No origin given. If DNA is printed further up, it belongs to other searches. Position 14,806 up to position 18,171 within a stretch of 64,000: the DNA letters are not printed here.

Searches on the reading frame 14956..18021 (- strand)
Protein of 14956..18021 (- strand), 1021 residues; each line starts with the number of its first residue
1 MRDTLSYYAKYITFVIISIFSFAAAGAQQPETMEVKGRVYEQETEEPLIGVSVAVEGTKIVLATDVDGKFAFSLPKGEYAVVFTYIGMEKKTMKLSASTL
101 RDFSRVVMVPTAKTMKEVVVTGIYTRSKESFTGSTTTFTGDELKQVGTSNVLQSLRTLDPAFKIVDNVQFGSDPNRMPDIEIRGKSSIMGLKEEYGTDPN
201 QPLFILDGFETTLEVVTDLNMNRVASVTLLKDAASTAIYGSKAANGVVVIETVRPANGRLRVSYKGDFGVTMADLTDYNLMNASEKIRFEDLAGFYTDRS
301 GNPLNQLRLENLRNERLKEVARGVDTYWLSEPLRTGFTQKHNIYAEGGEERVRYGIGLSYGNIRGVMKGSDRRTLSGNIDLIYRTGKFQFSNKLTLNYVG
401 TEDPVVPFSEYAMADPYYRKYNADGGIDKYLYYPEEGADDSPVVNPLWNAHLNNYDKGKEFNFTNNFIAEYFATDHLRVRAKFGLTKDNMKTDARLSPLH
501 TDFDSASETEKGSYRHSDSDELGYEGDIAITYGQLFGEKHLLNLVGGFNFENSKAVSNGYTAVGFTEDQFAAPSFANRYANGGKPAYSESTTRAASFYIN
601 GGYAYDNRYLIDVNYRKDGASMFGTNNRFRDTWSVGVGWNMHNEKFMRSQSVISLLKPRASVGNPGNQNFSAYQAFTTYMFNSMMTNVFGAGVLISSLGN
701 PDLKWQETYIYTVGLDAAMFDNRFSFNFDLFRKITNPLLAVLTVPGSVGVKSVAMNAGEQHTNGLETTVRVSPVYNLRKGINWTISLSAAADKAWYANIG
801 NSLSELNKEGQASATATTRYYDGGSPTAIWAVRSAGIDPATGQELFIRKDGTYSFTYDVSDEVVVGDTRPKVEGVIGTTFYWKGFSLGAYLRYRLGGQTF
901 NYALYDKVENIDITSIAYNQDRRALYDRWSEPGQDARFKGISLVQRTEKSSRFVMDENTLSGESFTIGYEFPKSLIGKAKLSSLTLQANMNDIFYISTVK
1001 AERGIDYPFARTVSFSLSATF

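Call 14: search_protein_families(library=pfam, proteins=[window:14956-18021:-], max_evalue=0.001)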
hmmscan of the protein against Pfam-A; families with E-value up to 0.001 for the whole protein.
window:14956-18021:- (1021 aa): 3 families
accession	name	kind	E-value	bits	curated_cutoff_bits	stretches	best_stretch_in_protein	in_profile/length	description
PF13715.12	CarbopepD_reg_2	-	9.9e-17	61.2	32.2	1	35-120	1-88/88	CarboxypepD_reg-like domain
PF07715.20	Plug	-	1.5e-11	45.2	23.9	1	128-247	2-107/107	TonB-dependent Receptor Plug Domain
PF13620.12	CarboxypepD_reg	-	7.2e-10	39.5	32.3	1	35-93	2-64/82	Carboxypeptidase regulatory-like domain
